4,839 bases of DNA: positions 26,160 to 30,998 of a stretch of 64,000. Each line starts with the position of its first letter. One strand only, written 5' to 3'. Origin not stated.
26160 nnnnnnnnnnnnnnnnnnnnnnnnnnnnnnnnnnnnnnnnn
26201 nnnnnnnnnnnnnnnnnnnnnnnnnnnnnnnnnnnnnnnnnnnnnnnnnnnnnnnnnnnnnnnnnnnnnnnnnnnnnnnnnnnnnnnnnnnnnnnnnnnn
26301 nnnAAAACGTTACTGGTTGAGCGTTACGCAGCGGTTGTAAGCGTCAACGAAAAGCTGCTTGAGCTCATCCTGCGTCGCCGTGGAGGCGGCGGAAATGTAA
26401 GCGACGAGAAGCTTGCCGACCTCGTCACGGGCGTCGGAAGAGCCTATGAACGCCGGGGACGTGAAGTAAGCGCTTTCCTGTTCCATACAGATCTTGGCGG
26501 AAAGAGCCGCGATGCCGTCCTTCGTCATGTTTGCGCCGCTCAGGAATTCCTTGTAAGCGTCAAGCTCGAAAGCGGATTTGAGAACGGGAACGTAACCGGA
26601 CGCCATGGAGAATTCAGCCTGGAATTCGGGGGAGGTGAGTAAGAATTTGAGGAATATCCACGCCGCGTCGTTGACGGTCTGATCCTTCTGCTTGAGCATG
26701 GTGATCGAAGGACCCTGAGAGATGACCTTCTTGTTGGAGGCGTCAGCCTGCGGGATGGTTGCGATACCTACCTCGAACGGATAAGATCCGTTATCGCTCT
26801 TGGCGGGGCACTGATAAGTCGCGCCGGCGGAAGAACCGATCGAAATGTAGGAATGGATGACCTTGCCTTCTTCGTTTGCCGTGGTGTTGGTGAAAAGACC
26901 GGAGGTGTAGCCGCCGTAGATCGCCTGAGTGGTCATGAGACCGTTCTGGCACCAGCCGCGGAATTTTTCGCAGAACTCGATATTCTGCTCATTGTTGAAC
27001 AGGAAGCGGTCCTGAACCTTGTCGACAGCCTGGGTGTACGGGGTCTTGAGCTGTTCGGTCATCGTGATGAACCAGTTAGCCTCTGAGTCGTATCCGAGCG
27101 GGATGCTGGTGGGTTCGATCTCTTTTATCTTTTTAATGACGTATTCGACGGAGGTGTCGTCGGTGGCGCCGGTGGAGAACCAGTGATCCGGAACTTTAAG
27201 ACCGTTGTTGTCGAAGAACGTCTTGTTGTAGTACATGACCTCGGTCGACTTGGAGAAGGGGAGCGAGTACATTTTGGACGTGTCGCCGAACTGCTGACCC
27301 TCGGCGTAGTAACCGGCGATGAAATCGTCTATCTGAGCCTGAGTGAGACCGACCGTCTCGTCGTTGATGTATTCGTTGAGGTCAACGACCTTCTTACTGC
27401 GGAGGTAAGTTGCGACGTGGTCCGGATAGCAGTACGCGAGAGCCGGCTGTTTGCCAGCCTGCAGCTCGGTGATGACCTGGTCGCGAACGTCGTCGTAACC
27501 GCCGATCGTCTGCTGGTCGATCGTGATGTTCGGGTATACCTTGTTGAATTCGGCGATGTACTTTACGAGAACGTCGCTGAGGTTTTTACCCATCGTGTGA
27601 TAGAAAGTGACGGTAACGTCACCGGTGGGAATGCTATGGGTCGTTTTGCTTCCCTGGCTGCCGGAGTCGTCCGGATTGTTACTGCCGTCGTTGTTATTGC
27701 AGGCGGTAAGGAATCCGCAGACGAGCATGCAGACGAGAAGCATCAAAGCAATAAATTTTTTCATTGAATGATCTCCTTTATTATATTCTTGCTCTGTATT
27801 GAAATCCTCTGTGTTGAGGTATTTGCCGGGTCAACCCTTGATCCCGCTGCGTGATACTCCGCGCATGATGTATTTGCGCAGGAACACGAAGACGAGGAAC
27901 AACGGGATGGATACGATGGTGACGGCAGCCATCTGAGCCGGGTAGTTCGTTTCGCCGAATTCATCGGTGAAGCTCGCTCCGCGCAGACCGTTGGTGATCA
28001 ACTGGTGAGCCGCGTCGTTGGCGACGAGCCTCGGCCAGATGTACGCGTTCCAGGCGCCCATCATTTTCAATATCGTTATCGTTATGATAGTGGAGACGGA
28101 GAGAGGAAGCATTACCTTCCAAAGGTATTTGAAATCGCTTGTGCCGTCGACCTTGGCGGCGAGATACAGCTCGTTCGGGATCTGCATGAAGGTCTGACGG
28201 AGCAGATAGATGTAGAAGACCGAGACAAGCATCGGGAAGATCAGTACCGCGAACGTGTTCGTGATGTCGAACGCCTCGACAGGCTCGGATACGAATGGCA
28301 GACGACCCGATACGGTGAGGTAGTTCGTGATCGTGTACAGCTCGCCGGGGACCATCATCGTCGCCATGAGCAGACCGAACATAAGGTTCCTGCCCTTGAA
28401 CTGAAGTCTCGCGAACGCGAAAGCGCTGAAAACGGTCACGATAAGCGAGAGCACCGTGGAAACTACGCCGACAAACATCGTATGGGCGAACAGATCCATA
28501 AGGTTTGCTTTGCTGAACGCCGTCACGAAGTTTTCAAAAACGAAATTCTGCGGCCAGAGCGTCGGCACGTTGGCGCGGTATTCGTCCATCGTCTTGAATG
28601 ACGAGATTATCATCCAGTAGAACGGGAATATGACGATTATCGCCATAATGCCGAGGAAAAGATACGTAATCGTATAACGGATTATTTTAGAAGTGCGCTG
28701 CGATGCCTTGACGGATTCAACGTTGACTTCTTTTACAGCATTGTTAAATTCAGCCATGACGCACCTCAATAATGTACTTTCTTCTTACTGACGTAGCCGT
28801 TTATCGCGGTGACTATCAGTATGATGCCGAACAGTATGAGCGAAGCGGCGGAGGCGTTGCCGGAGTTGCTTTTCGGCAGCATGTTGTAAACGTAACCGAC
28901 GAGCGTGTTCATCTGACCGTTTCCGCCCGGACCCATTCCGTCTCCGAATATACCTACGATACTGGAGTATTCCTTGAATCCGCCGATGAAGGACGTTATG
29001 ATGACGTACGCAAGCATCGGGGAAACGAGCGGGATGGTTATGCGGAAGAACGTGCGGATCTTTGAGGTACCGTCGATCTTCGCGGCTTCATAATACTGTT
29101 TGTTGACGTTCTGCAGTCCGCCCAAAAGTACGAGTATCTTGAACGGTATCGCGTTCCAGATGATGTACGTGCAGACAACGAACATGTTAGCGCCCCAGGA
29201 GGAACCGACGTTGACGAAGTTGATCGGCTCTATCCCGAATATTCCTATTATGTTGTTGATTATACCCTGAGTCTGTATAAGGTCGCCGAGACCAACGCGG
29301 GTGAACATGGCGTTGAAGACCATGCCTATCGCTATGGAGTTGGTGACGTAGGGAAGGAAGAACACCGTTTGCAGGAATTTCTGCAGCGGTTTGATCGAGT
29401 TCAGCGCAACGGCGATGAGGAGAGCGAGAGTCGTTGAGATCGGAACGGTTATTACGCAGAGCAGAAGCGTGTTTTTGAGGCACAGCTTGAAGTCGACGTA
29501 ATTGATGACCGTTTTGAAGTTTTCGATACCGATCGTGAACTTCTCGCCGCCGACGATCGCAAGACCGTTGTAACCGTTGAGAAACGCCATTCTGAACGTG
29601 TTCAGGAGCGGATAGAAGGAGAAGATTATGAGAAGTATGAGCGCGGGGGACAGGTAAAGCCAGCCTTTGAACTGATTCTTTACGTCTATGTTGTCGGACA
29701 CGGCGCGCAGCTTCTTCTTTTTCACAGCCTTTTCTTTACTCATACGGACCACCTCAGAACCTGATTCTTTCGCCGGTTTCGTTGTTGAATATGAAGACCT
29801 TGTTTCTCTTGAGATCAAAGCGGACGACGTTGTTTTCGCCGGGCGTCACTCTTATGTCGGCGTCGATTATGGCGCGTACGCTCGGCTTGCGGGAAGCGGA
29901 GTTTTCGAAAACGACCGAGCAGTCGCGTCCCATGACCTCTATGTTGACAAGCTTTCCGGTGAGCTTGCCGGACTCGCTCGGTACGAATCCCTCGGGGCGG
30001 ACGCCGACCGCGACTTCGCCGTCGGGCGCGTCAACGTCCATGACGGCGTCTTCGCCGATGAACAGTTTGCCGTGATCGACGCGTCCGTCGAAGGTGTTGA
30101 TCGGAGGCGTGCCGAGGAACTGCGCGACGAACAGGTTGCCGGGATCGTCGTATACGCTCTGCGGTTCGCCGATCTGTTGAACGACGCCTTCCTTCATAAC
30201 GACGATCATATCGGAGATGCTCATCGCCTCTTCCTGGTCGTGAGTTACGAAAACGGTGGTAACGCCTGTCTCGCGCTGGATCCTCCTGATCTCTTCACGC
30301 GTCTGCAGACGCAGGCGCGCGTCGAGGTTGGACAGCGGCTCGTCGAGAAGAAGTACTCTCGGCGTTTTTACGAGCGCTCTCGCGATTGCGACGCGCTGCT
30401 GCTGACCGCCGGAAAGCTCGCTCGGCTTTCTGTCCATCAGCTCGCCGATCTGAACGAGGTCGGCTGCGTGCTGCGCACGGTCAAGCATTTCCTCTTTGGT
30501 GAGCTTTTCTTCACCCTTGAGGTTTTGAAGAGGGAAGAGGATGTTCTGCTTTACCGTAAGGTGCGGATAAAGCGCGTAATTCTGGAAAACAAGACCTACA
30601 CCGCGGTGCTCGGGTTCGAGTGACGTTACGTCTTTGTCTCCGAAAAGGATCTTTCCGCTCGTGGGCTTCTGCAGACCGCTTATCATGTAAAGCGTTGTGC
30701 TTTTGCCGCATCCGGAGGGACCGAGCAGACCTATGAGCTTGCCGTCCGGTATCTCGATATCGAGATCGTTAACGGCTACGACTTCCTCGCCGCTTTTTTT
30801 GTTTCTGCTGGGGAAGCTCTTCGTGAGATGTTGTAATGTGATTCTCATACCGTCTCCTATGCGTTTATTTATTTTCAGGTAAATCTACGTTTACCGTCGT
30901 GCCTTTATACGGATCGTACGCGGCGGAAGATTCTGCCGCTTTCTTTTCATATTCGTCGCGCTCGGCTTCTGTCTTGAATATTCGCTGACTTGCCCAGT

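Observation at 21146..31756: Eight-gene operon linking a complete CUT1-type ABC importer to a secreted SNase nuclease and two OB-fold-array surface proteins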

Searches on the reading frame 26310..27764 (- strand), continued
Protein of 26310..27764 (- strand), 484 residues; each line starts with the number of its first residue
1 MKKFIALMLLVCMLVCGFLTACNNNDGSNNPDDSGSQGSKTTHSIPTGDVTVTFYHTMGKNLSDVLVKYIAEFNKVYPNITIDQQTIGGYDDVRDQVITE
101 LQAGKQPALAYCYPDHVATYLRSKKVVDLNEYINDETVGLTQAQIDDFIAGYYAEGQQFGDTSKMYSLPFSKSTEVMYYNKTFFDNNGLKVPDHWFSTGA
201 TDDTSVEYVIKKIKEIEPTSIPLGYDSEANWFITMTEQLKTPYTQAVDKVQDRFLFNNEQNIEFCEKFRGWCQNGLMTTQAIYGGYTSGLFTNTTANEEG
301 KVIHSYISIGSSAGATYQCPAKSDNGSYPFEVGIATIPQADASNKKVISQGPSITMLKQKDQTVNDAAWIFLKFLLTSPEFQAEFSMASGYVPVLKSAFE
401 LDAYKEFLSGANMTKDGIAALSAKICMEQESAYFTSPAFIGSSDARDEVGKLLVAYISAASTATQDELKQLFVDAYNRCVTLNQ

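Call 57: search_protein_families(library=ncbifam, alignment_id=A1, max_evalue=0.00001)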
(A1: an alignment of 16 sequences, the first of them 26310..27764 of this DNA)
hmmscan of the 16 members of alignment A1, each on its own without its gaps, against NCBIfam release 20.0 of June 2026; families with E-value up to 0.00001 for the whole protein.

A. member 1, window:26310-27764:- (484 aa): 3 families
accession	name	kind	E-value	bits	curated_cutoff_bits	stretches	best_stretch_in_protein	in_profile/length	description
NF008211.0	PRK10974.1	equivalog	1e-23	83.6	411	1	50-190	27-163/439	sn-glycerol-3-phosphate ABC transporter substrate-binding protein UgpB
NF045826.1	lipo_P68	equivalog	3.6e-14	52.1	200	1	2-269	3-249/669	P68 family surface lipoprotein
TIGR03850.1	bind_CPR_0540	equivalog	1.7e-08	33.5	299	1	2-195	1-181/437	carbohydrate ABC transporter substrate-binding protein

B. families by the number of members that match (of 16 scanned): 4 families
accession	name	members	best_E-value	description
NF008211.0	PRK10974.1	16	7.1e-27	sn-glycerol-3-phosphate ABC transporter substrate-binding protein UgpB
NF045826.1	lipo_P68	16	2e-17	P68 family surface lipoprotein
TIGR03850.1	bind_CPR_0540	15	2.2e-19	carbohydrate ABC transporter substrate-binding protein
TIGR03851.1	chitin_NgcE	5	2.9e-09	N-acetylglucosamine/diacetylchitobiose ABC transporter substrate-binding protein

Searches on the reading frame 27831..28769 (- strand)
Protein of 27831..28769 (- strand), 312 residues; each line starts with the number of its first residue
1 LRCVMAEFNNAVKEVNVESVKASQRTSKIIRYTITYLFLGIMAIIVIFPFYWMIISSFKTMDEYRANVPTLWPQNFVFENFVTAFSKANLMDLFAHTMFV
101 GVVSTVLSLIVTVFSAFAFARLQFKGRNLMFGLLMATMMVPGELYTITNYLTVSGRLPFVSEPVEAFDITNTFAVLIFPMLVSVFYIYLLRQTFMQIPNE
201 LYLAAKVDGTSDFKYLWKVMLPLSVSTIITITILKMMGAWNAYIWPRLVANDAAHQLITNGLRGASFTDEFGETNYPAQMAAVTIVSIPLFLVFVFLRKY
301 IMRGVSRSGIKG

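Call 3: search_protein_families(library=pfam, proteins=[window:27831-28769:-], max_evalue=0.01)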
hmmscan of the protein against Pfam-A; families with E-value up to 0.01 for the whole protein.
window:27831-28769:- (312 aa): 1 family
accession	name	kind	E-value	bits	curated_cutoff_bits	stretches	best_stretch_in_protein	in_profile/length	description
PF00528.27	BPD_transp_1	-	1.5e-17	64.4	26.4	1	119-306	8-183/184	Binding-protein-dependent transport system inner membrane component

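Call 4: search_protein_families(library=ncbifam, proteins=[window:27831-28769:-], max_evalue=0.01)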
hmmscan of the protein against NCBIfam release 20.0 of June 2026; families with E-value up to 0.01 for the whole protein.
window:27831-28769:- (312 aa): 19 families
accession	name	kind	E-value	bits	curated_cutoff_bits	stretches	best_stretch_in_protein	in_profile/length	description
NF008210.0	PRK10973.1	equivalog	4.2e-29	102.1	297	1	35-306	14-277/281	sn-glycerol-3-phosphate ABC transporter permease UgpE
NF040932.1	ABC_arch_GlcU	equivalog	8.6e-27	94.4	340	1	31-307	1-266/272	glucose ABC transporter permease GlcU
NF008231.0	PRK10998.1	equivalog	3.4e-18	66.2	261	1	23-312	4-296/296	maltose ABC transporter permease MalG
TIGR01581.1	Mo_ABC_porter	hypoth_equivalog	2.4e-13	50.1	210.3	1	81-235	10-167/225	ABC transporter permease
NF040839.1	tungstate_WtpB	equivalog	1.5e-09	37.9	340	1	78-236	30-190/251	tungstate ABC transporter permease WtpB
TIGR02141.1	modB_ABC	equivalog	1e-08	35.1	182.6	1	97-235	3-144/208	molybdate ABC transporter permease subunit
NF007047.0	PRK09500.1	equivalog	1.3e-08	34.8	326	1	34-234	6-191/257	spermidine/putrescine ABC transporter permease PotC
NF006939.0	PRK09421.1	equivalog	1.6e-07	31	262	1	96-244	14-169/230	molybdate ABC transporter permease subunit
NF007044.0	PRK09497.1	equivalog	1.9e-07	30.8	348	1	30-266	7-244/285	spermidine/putrescine ABC transporter permease PotB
TIGR03262.1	PhnU2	equivalog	1.9e-05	23.5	593.25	1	32-249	4-211/546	putative 2-aminoethylphosphonate ABC transporter permease subunit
NF006951.0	PRK09433.1-2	equivalog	3.4e-05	22.7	788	1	79-224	41-192/535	thiamine/thiamine pyrophosphate ABC transporter permease ThiP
NF006953.0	PRK09433.1-4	equivalog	5.4e-05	22.2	970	1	77-242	39-210/536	thiamine/thiamine pyrophosphate ABC transporter permease ThiP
TIGR00969.1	3a0106s02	subfamily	6.1e-05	22.6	240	1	78-238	47-213/272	sulfate ABC transporter permease subunit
NF006954.0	PRK09433.1-5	equivalog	9.1e-05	21.3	821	1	94-198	48-158/530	thiamine/thiamine pyrophosphate ABC transporter permease ThiP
NF043074.1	MMSYN1_0196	equivalog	0.00039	19.8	350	1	32-302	11-263/277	spermidine/putrescine ABC transporter permease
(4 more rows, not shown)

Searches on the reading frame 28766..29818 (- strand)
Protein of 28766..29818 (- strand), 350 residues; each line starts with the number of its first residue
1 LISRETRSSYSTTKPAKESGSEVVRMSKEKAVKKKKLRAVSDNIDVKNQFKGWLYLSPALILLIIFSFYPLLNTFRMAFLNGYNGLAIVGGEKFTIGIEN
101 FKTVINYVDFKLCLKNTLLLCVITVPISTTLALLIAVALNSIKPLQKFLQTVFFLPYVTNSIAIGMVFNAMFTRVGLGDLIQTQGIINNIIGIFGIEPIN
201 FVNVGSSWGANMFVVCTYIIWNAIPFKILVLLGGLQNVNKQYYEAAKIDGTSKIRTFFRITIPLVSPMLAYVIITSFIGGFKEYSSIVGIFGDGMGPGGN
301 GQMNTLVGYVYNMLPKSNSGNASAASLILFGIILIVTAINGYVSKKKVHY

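Call 3: search_protein_families(library=pfam, proteins=[window:28766-29818:-], max_evalue=0.01)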
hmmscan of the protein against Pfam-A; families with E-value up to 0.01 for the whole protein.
window:28766-29818:- (350 aa): 1 family
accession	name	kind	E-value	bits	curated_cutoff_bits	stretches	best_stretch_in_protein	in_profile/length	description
PF00528.27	BPD_transp_1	-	7.7e-21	75.1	26.4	1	129-346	2-181/184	Binding-protein-dependent transport system inner membrane component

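Call 4: search_protein_families(library=ncbifam, proteins=[window:28766-29818:-], max_evalue=0.01)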
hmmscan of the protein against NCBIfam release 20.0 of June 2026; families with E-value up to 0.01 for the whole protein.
window:28766-29818:- (350 aa): 24 families
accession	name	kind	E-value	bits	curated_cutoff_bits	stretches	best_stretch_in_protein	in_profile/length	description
NF007852.0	PRK10561.1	equivalog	1.3e-19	71.2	335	1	47-350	9-294/295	sn-glycerol-3-phosphate ABC transporter permease UgpA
NF008232.0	PRK10999.1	equivalog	1.3e-13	50.5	392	1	88-339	257-507/520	maltose ABC transporter permease MalF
NF040931.1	ABC_arch_GlcT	equivalog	1e-12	48.3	360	1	74-336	15-263/278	glucose ABC transporter permease GlcT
TIGR03262.1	PhnU2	equivalog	1.4e-11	43.8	593.25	1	59-284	10-205/546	putative 2-aminoethylphosphonate ABC transporter permease subunit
TIGR01581.1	Mo_ABC_porter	hypoth_equivalog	2.6e-11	43.5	210.3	1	112-334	25-220/225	ABC transporter permease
TIGR02140.1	permease_CysW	equivalog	8.4e-11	41.8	329.1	1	87-346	22-258/261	sulfate ABC transporter permease subunit CysW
TIGR00969.1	3a0106s02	subfamily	1e-10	41.6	240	1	92-337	41-263/272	sulfate ABC transporter permease subunit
TIGR02141.1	modB_ABC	equivalog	1.9e-10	40.7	182.6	1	117-344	3-206/208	molybdate ABC transporter permease subunit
NF007044.0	PRK09497.1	equivalog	1.2e-08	34.8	348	1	61-269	17-207/285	spermidine/putrescine ABC transporter permease PotB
NF011624.0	PRK15050.1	equivalog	3.7e-07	29.5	247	1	43-290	15-238/297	2-aminoethylphosphonate ABC transporter permease subunit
NF008208.0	PRK10971.1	equivalog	5.4e-07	29.4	415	1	100-341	46-265/277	sulfate/thiosulfate ABC transporter permease CysT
NF008231.0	PRK10998.1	equivalog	2.4e-06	27.3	261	1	214-285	160-231/296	maltose ABC transporter permease MalG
NF040932.1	ABC_arch_GlcU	equivalog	3.5e-06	26.9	340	1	99-284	49-205/272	glucose ABC transporter permease GlcU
NF006939.0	PRK09421.1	equivalog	7e-06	25.6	262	1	118-339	16-214/230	molybdate ABC transporter permease subunit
NF040839.1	tungstate_WtpB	equivalog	8.9e-06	25.5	340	1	116-288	44-201/251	tungstate ABC transporter permease WtpB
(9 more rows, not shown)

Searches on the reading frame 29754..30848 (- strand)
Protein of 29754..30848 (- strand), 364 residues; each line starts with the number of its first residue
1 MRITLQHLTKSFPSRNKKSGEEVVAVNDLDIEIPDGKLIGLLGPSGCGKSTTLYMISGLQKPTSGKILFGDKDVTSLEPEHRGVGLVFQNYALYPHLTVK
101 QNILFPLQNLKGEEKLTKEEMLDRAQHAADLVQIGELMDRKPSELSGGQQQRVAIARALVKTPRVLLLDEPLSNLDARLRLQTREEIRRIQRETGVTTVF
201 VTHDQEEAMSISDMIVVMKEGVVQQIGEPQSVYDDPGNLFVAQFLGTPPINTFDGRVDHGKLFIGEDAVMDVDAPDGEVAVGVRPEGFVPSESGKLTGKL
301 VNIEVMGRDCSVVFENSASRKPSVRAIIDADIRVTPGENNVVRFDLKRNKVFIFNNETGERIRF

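Call 3: search_protein_families(library=pfam, proteins=[window:29754-30848:-], max_evalue=0.01)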
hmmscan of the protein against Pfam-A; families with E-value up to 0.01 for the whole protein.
window:29754-30848:- (364 aa): 4 families
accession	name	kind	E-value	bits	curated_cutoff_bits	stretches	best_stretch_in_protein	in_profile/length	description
PF00005.33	ABC_tran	-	7.7e-38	130.6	25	1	26-172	1-136/137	ABC transporter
PF13304.12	AAA_21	-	4.3e-05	24.2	27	0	141-206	234-301/304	AAA domain, putative AbiEii toxin, Type IV TA system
PF17850.7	CysA_C_terminal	-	8.8e-05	23.4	29.7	1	251-286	1-39/43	CysA C-terminal regulatory domain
PF17912.7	OB_MalK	-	0.00087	20.6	27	1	246-286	1-51/53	MalK OB fold domain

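Call 4: search_protein_families(library=ncbifam, proteins=[window:29754-30848:-], max_evalue=0.01)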
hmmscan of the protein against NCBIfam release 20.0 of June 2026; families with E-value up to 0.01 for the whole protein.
window:29754-30848:- (364 aa): 188 families (the best 25 are shown)
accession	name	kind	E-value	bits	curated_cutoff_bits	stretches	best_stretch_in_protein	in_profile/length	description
NF008653.0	PRK11650.1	subfamily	1.6e-103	346.5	432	1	4-362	5-355/357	sn-glycerol-3-phosphate ABC transporter ATP-binding protein UgpC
NF040933.2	ABC_arch_GlcV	equivalog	8.8e-96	320.9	450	1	2-302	2-301/357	glucose ABC transporter ATP-binding protein GlcV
TIGR03265.1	PhnT2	equivalog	5.3e-94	315.3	457.7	1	16-352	10-350/353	putative 2-aminoethylphosphonate ABC transporter ATP-binding protein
NF006987.0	PRK09452.1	equivalog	3.2e-91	305.9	482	1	18-259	25-260/378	spermidine/putrescine ABC transporter ATP-binding protein PotA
TIGR01187.1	potA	subfamily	7.7e-86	288.1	355.6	1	41-254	1-208/325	polyamine ABC transporter ATP-binding protein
NF008233.0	PRK11000.1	equivalog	1.5e-85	287.3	568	1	18-356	11-355/369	maltose/maltodextrin ABC transporter ATP-binding protein MalK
NF043075.1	MMSYN1_0197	equivalog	6.2e-85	285.1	550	1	18-316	10-308/341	spermidine/putrescine ABC transporter ATP-binding protein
NF008513.0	PRK11432.1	equivalog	4.2e-81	272.6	496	1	17-311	14-308/351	ferric ABC transporter ATP-binding protein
TIGR00968.1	3a0106s01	subfamily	8.3e-80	267.7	342.75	1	18-247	8-233/237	sulfate ABC transporter ATP-binding protein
NF008105.0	PRK10851.1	equivalog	8.7e-77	258.2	502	1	17-289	9-281/362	sulfate/thiosulfate ABC transporter ATP-binding protein CysA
TIGR03258.1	PhnT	equivalog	8.5e-74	248.7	499.15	1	24-248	22-243/359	2-aminoethylphosphonate ABC transport system ATP-binding subunit PhnT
NF040840.2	tungstate_WtpC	equivalog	2.4e-72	244.1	440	1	25-292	15-280/347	tungstate ABC transporter ATP-binding protein WtpC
NF008621.0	PRK11607.1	equivalog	4.3e-69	233.1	613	1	18-258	27-261/377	putrescine ABC transporter ATP-binding subunit PotG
TIGR01186.1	proV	subfamily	1.7e-61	208.4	326.6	1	23-247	6-232/363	betaine/proline/choline family ABC transporter ATP-binding protein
NF040729.1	ABC_ATP_SaoA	equivalog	3.6e-53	180.5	360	1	3-220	2-208/248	ABC transporter ATP-binding protein SaoA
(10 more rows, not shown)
